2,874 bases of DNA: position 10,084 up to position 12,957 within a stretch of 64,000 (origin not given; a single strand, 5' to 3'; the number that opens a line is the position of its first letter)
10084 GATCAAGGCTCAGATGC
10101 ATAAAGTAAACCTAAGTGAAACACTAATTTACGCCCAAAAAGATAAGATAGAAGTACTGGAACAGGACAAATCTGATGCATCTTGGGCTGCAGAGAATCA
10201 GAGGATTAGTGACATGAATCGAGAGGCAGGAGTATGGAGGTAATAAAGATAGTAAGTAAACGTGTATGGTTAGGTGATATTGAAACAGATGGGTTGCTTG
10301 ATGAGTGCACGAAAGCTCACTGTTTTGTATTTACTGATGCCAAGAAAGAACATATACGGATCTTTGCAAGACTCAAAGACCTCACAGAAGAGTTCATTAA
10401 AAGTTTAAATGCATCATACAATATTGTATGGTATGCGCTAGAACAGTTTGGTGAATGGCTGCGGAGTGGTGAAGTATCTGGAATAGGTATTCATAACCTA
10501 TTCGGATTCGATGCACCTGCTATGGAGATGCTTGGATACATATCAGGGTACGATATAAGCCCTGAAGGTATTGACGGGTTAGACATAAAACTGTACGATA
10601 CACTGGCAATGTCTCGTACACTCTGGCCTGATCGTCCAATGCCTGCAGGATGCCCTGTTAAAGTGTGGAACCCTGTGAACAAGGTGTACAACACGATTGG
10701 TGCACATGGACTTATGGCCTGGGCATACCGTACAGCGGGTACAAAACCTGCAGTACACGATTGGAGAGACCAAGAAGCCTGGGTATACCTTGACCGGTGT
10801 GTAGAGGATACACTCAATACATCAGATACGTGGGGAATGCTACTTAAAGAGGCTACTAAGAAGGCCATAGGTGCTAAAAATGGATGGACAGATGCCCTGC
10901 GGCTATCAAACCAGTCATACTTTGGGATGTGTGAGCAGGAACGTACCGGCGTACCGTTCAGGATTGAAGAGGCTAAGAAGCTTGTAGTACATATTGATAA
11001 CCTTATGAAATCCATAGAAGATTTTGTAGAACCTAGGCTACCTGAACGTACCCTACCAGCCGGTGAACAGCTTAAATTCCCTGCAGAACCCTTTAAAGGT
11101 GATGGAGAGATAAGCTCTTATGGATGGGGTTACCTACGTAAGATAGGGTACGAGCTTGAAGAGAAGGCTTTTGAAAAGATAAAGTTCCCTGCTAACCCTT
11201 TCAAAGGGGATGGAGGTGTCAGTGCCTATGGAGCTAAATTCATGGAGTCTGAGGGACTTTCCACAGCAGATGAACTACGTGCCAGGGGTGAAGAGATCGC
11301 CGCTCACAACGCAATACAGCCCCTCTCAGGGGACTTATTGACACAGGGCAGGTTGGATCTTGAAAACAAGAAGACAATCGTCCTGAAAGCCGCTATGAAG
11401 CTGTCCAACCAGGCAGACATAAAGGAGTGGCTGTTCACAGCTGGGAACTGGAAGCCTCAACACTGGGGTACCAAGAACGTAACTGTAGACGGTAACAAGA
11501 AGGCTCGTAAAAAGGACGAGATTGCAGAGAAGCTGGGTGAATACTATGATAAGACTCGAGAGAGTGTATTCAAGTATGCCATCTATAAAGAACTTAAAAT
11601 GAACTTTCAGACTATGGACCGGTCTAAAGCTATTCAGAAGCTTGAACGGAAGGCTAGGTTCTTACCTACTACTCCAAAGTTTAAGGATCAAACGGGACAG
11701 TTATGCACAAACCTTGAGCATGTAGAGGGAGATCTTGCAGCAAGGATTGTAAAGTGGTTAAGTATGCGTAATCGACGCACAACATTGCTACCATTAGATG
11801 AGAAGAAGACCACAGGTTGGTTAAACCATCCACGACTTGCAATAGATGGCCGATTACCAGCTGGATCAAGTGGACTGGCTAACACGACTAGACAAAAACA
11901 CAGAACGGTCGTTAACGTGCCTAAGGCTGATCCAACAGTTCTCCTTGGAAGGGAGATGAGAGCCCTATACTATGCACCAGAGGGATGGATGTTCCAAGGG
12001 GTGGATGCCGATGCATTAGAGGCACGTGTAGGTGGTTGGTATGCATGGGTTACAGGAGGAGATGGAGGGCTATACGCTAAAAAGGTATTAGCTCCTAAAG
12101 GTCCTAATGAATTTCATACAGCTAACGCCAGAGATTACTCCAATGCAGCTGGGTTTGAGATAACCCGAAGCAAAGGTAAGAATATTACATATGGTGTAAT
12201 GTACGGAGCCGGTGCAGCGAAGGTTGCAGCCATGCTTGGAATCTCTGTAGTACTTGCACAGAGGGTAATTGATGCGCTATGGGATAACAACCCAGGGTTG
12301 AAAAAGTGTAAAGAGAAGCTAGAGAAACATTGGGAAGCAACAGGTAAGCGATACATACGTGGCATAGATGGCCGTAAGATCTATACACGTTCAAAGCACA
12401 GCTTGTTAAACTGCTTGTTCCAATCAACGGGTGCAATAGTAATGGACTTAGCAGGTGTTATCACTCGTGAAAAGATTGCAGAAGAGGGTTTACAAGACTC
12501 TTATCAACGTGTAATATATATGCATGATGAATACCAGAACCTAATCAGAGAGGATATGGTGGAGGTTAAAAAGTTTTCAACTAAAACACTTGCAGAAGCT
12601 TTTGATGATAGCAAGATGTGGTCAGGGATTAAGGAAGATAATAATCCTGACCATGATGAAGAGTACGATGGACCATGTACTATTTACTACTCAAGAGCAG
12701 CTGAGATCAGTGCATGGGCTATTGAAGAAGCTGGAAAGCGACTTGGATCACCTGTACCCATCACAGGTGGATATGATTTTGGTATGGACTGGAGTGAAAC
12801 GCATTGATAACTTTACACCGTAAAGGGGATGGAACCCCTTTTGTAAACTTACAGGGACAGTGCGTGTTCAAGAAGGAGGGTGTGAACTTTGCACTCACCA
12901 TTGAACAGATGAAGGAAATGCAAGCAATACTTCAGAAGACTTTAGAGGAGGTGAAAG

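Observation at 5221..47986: Two copies of a roughly 90-nt conserved structured element (5221..5310 and 47894..47986)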

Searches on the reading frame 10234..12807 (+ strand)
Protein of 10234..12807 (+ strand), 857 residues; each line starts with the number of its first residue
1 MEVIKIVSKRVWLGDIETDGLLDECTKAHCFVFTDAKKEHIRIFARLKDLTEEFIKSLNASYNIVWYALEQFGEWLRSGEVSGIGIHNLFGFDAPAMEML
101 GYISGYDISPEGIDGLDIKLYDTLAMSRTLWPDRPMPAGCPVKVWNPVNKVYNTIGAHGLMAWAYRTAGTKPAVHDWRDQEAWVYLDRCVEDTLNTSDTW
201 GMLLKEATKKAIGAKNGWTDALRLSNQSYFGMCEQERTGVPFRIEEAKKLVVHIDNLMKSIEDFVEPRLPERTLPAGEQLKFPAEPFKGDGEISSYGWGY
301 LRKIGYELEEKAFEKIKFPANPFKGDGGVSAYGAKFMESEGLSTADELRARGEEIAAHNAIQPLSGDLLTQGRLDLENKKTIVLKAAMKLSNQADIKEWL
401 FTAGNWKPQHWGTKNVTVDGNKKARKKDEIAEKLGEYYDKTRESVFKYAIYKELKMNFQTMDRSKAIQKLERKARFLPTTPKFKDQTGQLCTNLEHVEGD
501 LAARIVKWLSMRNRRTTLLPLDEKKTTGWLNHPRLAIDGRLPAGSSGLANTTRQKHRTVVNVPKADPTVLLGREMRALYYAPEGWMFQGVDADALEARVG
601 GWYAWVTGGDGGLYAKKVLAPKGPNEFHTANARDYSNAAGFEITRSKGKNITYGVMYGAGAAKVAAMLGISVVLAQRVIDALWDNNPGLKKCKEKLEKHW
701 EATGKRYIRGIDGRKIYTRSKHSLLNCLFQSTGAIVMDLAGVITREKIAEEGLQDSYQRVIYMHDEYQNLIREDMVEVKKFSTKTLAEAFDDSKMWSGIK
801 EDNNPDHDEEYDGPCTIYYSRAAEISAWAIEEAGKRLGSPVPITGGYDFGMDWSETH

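Call 14: search_protein_families(library=phrogs, proteins=[window:10234-12807:+], max_evalue=0.001)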
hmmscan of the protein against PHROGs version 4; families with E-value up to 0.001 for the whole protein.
window:10234-12807:+ (857 aa): 8 families
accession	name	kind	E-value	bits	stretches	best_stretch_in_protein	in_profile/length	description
phrog_17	-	DNA, RNA and nucleotide metabolism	1.1e-100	339.4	1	8-856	669-1233/1445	DNA polymerase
phrog_8888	-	DNA, RNA and nucleotide metabolism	1.7e-57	196.7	1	575-857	1-295/295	DNA polymerase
phrog_6375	-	DNA, RNA and nucleotide metabolism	1.5e-38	133.8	1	656-857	1-204/204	DNA polymerase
phrog_15971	-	DNA, RNA and nucleotide metabolism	4.4e-32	112.7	1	434-778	20-340/376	DNA polymerase I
phrog_16667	-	DNA, RNA and nucleotide metabolism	3.7e-24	86.6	1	666-757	3-94/229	DNA polymerase I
phrog_24147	-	DNA, RNA and nucleotide metabolism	7.6e-05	23.9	1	722-796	3-69/93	DNA polymerase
phrog_23226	-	DNA, RNA and nucleotide metabolism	9.2e-05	22.1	1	643-689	416-463/611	DNA polymerase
phrog_2573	-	DNA, RNA and nucleotide metabolism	0.00027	21.2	1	642-776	83-234/336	DNA polymerase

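Call 32: find_homologous_proteins(query=window:10234-12807:+, max_evalue=1e-30)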
Query window:10234-12807:+ (857 aa): 23 proteins with E <= 1e-30 among 8000 candidates.
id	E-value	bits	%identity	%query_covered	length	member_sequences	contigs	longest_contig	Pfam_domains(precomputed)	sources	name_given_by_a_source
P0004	0.0e+0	2007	100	100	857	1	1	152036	PF00476.27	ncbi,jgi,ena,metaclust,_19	metaclust:\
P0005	0.0e+0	1237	62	100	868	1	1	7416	PF00476.27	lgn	-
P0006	1.1e-231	790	46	99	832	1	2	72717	PF00476.27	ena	-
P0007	2.5e-230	785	46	75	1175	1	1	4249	PF00476.27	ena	-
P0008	5.6e-227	774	45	99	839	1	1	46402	PF00476.27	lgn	-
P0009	5.7e-227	774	45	99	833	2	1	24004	PF00476.27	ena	-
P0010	7.0e-221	754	55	77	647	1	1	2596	PF00476.27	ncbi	ncbi:MAG: DNA polymerase, partial [Candidatus Nezhaarchaeales archaeon]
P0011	1.1e-211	723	42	75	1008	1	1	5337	PF00476.27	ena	-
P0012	4.8e-207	708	44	99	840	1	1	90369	PF00476.27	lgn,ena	-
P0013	8.9e-205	701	46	88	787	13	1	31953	PF00476.27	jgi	-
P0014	4.7e-190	652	41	98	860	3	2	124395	PF00476.27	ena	-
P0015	9.5e-186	638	40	99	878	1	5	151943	PF00476.27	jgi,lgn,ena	jgi:hypothetical protein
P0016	4.0e-185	636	40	99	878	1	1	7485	PF00476.27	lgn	-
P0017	8.9e-185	634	40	99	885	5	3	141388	PF00476.27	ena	-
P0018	1.1e-183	631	40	99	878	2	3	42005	PF00476.27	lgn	-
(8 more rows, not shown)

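Call 33: find_encoding_contigs(protein=P0005, flank=10000, max_places=2)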
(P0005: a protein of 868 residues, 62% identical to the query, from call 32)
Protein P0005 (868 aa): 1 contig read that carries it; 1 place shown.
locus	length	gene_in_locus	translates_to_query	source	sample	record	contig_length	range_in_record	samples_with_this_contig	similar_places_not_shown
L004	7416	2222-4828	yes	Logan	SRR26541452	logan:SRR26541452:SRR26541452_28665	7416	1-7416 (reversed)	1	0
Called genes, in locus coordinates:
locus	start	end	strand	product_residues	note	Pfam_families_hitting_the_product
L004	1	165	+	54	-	?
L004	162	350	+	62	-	-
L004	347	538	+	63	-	-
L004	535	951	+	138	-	-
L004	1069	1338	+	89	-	-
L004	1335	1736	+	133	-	-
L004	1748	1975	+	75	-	-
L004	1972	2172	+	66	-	-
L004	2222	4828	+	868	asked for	PF00476:DNA_pol_A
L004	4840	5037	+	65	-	-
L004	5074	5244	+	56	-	-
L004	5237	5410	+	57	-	-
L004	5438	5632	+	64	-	-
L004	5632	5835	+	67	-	-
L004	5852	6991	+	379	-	-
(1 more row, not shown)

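Call 34: find_encoding_contigs(protein=P0006, flank=10000, max_places=2)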
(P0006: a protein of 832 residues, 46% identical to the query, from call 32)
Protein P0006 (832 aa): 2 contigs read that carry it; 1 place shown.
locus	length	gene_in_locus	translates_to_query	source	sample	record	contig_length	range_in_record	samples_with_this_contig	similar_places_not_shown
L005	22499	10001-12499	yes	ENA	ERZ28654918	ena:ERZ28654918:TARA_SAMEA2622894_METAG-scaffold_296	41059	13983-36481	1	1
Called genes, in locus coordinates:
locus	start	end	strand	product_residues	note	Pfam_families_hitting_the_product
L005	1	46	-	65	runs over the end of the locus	-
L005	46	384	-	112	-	-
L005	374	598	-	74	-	-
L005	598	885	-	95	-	-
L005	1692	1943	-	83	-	-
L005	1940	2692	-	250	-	-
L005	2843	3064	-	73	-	-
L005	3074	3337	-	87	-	-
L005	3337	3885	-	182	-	-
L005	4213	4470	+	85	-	-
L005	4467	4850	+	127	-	PF09643:YopX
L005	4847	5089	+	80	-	-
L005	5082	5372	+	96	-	-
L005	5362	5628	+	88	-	-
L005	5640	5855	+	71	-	-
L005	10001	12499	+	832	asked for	PF00476:DNA_pol_A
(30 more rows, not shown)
